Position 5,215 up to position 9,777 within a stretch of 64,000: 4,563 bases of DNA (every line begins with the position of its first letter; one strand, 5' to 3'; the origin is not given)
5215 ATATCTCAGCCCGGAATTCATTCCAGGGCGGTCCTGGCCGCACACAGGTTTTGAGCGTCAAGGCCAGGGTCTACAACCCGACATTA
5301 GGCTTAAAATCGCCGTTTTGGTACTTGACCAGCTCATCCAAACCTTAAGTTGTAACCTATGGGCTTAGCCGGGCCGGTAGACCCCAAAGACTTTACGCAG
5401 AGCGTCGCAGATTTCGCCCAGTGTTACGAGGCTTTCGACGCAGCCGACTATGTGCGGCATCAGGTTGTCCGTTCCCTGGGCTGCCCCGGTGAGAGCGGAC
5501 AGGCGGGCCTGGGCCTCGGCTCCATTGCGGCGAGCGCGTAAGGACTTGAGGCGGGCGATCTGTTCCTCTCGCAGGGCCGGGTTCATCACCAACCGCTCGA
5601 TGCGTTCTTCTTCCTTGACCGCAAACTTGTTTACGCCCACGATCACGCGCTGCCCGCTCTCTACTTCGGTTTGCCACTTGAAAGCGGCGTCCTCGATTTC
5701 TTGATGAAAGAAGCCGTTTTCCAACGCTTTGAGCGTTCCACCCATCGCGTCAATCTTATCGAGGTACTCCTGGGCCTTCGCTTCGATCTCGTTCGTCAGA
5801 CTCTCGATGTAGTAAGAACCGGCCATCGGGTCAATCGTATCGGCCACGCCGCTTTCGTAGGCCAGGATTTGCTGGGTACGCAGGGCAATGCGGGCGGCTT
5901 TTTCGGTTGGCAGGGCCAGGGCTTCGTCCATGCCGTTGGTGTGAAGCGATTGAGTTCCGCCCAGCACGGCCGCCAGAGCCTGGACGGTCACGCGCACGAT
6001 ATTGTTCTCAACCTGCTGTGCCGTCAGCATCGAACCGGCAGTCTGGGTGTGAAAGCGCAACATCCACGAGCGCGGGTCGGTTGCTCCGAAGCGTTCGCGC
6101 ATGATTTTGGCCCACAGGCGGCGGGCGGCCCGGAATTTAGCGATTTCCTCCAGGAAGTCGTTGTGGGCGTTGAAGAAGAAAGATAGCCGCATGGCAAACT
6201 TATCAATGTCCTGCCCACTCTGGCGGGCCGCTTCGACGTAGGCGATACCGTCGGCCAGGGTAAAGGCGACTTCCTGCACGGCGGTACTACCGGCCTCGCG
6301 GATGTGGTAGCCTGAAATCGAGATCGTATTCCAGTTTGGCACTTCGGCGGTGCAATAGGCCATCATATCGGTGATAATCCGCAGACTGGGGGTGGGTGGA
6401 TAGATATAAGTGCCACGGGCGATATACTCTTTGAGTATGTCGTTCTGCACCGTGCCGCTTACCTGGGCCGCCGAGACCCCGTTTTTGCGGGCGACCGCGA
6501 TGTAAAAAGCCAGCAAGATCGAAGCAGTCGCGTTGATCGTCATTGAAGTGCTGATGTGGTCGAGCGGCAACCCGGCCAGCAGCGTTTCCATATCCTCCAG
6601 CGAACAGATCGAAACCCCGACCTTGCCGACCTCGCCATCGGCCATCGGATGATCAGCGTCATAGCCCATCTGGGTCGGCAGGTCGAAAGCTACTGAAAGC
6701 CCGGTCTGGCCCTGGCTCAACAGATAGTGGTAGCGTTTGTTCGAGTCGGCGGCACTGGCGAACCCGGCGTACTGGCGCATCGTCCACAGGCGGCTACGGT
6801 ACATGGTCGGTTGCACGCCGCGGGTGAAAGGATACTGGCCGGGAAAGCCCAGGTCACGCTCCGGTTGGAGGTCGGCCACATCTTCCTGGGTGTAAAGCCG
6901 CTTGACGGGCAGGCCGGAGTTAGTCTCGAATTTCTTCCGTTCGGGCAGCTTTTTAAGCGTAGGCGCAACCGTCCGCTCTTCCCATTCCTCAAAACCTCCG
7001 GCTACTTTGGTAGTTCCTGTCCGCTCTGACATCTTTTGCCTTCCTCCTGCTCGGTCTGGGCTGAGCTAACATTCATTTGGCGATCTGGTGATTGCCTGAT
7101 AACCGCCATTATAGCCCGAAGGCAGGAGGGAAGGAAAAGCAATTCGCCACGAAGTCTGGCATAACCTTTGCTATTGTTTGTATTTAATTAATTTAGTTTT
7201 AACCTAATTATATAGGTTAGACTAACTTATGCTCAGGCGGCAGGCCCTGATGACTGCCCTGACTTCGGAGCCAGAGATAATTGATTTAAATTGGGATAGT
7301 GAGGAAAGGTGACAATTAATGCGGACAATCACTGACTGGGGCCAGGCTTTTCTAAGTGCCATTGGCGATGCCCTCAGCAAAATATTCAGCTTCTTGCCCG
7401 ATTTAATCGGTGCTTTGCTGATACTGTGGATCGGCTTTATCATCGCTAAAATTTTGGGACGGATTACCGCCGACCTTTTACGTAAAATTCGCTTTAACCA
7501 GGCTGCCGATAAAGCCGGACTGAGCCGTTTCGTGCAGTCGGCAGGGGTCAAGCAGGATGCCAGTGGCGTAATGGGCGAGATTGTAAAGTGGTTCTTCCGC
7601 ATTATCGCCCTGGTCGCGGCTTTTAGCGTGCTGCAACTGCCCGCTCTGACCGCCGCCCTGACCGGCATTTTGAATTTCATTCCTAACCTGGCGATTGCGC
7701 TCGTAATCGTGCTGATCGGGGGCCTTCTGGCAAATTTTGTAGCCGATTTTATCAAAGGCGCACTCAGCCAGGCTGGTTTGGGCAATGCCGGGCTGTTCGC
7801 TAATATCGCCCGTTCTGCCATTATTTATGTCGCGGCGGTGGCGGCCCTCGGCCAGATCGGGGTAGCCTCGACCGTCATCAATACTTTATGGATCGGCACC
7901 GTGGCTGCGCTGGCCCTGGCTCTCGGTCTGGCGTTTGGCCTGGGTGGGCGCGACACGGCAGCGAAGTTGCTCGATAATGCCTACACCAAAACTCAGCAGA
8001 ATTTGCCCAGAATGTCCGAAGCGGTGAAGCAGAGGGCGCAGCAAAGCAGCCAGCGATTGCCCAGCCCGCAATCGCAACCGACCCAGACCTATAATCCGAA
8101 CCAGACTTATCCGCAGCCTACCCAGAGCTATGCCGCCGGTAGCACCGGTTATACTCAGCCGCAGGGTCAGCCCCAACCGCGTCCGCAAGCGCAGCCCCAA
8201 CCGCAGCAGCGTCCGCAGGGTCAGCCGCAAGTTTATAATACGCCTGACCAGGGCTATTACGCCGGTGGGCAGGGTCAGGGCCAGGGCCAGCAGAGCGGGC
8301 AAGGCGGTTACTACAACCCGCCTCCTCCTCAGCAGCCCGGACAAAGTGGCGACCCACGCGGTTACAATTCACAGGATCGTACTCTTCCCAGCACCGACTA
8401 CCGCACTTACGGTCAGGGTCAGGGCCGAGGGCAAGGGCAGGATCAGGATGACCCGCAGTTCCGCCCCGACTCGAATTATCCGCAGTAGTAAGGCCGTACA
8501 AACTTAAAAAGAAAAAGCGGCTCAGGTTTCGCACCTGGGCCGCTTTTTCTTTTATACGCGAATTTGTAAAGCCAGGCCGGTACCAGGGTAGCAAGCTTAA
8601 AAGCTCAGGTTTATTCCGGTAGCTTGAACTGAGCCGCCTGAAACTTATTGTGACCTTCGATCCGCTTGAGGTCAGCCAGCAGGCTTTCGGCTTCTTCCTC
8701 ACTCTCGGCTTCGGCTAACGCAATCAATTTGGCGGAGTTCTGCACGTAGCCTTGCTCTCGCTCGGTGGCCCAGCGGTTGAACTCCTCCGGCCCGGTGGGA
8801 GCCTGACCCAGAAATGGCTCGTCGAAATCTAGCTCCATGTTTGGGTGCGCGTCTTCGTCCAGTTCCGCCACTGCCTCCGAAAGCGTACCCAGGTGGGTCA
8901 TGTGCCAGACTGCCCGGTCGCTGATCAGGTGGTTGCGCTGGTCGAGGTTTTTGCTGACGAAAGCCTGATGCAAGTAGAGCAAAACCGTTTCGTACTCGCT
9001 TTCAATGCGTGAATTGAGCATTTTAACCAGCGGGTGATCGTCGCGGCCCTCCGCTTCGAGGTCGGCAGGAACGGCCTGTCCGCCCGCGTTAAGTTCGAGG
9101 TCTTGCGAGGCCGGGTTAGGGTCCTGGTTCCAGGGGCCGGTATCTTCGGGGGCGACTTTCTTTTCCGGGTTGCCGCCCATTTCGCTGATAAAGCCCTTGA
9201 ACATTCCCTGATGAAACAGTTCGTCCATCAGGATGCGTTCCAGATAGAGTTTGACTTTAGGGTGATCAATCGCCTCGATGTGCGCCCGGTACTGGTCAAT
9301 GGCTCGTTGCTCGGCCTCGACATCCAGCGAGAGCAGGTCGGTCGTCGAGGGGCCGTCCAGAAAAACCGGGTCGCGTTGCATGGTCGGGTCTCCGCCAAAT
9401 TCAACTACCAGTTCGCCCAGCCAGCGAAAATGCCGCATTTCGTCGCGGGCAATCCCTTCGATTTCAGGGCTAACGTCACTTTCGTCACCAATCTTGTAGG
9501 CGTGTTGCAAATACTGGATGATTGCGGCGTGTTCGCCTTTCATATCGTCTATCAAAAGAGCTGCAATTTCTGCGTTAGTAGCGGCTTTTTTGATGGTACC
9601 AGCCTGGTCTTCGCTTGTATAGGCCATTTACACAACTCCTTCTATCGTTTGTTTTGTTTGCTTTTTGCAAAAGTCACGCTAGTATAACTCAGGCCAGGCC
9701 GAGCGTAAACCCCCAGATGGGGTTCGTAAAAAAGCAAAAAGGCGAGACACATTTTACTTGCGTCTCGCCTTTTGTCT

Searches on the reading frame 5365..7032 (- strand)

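Call 89: search_protein_families(library=pfam, proteins=[window:5365-7032:-], max_evalue=0.001)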
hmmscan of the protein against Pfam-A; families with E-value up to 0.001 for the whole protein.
window:5365-7032:- (555 aa): 1 family
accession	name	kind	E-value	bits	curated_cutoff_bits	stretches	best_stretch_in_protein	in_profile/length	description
PF01642.28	MM_CoA_mutase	-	4.3e-232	771.6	22.1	1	36-550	1-512/512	Methylmalonyl-CoA mutase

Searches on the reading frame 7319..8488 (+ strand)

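Call 89: search_protein_families(library=pfam, proteins=[window:7319-8488:+], max_evalue=0.001)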
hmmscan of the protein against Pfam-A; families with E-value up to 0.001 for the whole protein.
window:7319-8488:+ (389 aa): 1 family
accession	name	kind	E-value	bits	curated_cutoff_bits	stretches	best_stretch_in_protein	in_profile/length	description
PF05552.17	MS_channel_1st_1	-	2.7e-19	69.2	22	2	17-61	5-49/50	Mechanosensitive ion channel, conserved TM helix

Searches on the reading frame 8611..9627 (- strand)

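Call 89: search_protein_families(library=pfam, proteins=[window:8611-9627:-], max_evalue=0.001)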
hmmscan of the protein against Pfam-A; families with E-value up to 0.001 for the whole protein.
window:8611-9627:- (338 aa): 5 families
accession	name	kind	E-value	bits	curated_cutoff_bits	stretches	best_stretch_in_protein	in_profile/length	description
PF00210.30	Ferritin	-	2.9e-15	56.9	24.5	1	23-147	2-136/142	Ferritin-like domain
PF12902.13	Ferritin-like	-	4e-10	40.4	22.3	1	29-96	5-74/221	Ferritin-like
PF05067.18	Mn_catalase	-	1.4e-09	37.8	27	0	92-162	137-205/284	Manganese containing catalase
PF02915.23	Rubrerythrin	-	9.5e-06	26.5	22.8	1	30-145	8-135/137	Rubrerythrin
PF03232.19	COQ7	-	0.00014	22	23.5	0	24-83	6-65/169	Ubiquinone biosynthesis protein COQ7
